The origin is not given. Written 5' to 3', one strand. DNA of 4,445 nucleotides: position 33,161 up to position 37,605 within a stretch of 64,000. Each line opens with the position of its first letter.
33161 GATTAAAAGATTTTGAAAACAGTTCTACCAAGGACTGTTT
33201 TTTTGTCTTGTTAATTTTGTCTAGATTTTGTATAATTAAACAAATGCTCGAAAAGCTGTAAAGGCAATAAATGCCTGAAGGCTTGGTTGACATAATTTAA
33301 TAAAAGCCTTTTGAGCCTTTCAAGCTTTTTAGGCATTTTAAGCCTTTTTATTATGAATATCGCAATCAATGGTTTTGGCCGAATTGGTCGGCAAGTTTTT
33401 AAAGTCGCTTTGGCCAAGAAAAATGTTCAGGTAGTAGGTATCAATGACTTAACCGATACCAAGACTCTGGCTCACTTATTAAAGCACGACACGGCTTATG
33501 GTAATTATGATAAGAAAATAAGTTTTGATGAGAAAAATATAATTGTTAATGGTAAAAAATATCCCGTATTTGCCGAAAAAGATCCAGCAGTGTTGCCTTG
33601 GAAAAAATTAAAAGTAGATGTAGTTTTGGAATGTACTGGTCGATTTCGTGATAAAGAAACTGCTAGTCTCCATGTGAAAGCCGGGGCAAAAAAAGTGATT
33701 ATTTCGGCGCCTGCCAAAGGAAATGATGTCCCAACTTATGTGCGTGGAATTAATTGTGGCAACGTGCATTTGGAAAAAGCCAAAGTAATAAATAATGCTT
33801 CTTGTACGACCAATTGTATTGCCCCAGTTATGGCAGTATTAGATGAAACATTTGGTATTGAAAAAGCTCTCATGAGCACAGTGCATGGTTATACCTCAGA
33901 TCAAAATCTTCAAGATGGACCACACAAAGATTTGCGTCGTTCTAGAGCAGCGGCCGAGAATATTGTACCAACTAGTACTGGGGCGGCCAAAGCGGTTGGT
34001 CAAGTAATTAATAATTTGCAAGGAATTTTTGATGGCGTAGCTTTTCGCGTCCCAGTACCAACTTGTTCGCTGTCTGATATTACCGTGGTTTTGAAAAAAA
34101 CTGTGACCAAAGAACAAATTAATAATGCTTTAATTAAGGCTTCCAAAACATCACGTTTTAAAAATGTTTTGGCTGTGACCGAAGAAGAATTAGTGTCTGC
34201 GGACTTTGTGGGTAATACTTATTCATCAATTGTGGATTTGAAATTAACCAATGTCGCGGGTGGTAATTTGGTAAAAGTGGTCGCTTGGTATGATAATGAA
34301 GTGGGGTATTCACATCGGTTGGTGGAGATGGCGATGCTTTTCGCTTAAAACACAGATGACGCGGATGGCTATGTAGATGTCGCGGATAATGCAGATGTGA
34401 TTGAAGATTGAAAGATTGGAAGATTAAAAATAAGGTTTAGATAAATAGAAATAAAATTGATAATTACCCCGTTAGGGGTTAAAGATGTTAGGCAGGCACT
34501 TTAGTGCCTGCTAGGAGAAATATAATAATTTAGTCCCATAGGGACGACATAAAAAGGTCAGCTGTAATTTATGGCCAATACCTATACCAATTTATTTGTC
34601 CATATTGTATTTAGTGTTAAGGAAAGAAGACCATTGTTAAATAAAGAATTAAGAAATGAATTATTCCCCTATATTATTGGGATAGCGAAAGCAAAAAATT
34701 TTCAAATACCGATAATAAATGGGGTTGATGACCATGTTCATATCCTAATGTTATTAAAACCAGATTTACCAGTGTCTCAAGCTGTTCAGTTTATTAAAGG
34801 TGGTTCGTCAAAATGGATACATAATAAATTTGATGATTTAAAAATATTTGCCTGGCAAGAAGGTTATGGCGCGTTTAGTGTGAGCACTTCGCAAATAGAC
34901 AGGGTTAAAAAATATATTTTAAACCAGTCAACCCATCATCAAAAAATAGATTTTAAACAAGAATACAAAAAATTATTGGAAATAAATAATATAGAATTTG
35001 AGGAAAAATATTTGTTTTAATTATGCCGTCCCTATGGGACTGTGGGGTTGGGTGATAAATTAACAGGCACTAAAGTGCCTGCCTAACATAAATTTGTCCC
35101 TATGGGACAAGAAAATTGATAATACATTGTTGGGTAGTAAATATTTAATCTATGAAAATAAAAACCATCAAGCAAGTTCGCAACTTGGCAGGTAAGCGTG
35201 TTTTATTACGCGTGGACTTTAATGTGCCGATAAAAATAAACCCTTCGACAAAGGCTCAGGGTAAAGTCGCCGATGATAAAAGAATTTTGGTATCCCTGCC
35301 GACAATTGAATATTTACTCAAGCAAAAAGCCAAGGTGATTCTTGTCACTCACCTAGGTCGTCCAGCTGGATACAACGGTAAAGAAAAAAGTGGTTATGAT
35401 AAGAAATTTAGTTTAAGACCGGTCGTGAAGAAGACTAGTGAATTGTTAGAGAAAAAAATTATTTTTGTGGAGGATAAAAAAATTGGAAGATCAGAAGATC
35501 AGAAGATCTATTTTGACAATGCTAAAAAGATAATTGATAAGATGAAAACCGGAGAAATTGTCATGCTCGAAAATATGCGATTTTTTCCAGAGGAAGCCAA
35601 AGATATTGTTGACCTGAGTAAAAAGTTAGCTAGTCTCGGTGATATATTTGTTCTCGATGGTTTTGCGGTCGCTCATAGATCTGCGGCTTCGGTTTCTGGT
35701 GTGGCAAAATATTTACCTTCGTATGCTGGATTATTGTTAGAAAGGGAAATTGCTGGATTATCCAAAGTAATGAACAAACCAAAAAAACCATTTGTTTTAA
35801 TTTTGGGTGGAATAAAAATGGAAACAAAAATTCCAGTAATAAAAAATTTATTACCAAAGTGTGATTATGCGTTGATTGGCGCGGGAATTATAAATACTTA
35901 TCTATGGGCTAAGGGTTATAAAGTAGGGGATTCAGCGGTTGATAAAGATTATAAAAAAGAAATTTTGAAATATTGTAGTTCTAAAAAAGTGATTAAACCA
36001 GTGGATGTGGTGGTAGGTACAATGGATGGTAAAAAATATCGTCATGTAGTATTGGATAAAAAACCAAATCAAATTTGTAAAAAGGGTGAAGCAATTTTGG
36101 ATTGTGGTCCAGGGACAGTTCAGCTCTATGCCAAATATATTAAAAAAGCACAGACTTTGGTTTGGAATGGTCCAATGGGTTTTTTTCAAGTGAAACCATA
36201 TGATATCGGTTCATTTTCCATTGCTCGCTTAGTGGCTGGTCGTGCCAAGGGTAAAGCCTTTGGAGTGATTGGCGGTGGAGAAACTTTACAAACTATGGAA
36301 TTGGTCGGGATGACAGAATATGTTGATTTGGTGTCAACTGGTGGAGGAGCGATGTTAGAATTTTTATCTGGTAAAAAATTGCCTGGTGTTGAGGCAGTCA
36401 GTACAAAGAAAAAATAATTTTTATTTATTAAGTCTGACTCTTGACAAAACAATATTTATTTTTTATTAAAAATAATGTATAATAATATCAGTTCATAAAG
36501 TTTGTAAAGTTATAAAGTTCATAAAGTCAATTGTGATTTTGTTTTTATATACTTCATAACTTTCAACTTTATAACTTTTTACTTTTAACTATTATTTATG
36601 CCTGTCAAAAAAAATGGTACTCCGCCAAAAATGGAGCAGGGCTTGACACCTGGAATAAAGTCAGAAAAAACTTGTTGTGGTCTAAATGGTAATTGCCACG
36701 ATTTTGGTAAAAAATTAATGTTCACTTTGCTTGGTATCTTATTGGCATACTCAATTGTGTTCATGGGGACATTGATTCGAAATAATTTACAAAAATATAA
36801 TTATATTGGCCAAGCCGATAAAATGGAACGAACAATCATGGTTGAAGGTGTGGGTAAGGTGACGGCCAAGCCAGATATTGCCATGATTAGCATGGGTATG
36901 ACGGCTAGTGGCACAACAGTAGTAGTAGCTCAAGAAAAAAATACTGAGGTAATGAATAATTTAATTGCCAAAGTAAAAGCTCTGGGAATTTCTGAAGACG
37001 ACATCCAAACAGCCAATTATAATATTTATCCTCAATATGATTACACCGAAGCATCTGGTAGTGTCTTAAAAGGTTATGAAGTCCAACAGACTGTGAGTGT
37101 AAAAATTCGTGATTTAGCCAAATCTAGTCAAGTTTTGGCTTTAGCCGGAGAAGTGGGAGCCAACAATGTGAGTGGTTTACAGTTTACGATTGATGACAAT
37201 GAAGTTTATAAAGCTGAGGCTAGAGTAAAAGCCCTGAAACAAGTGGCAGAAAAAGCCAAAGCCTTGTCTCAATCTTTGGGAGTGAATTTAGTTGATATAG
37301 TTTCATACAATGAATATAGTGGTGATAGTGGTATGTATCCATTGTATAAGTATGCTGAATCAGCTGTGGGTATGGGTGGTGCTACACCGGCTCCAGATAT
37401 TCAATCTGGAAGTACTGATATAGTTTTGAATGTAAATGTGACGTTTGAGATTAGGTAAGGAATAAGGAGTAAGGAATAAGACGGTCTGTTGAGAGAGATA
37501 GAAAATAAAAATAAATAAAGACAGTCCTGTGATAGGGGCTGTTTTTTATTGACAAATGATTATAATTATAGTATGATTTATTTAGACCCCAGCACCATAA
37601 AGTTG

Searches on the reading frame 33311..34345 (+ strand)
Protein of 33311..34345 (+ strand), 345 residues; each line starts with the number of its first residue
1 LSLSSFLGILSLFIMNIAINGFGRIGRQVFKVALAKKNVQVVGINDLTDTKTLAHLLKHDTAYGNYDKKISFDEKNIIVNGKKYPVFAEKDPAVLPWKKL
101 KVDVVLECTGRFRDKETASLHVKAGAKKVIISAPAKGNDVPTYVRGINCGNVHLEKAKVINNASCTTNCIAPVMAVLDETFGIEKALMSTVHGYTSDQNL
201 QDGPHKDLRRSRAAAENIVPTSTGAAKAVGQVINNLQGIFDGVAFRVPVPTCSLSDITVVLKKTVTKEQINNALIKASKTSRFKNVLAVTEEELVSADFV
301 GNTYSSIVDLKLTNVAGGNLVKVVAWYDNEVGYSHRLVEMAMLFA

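Call 97: search_protein_families(library=pfam, proteins=[window:33311-34345:+], max_evalue=0.00001)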
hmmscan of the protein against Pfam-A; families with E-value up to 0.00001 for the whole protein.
window:33311-34345:+ (345 aa): 2 families
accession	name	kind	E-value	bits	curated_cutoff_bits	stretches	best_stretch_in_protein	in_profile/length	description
PF02800.25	Gp_dh_C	-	8.7e-60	201.3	24.4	1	170-327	1-158/158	Glyceraldehyde 3-phosphate dehydrogenase, C-terminal domain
PF00044.30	Gp_dh_N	-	1.6e-38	131.5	31.7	1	15-115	1-101/101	Glyceraldehyde 3-phosphate dehydrogenase, NAD binding domain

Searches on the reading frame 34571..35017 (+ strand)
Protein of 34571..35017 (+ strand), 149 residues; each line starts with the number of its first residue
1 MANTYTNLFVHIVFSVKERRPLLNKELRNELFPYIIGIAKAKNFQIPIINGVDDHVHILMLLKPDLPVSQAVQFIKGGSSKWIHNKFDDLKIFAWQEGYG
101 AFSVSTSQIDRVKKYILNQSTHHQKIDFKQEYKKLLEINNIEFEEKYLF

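Call 97: search_protein_families(library=pfam, proteins=[window:34571-35017:+], max_evalue=0.00001)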
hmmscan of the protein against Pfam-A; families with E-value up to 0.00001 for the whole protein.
window:34571-35017:+ (149 aa): 1 family
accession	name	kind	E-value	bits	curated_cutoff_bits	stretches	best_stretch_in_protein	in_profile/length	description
PF01797.21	Y1_Tnp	-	1.7e-29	102.8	23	1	5-119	2-121/121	Transposase IS200 like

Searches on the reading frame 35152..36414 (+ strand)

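Call 97: search_protein_families(library=pfam, proteins=[window:35152-36414:+], max_evalue=0.00001)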
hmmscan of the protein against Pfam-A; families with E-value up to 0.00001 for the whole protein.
window:35152-36414:+ (421 aa): 1 family
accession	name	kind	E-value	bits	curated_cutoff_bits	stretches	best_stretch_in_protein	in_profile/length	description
PF00162.24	PGK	-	1.6e-118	396.5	27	1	11-408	5-379/379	Phosphoglycerate kinase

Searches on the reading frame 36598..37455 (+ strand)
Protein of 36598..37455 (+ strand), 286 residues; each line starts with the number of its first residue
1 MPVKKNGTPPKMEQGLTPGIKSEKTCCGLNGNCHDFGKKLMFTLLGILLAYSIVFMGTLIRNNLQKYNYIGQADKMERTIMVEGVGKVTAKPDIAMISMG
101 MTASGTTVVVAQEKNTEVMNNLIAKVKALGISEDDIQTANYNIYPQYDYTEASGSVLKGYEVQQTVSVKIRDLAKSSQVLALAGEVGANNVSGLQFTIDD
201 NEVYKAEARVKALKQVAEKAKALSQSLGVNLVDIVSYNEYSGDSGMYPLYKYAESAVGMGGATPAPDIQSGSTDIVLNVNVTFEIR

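Call 98: search_protein_families(library=pfam, proteins=[window:36598-37455:+], max_evalue=0.00001)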
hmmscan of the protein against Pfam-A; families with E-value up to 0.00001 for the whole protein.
window:36598-37455:+ (286 aa): 1 family
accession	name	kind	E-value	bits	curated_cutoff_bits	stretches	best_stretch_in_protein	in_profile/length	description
PF04402.19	SIMPL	-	1.2e-47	163.2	25.2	1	80-283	1-205/205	Protein of unknown function (DUF541)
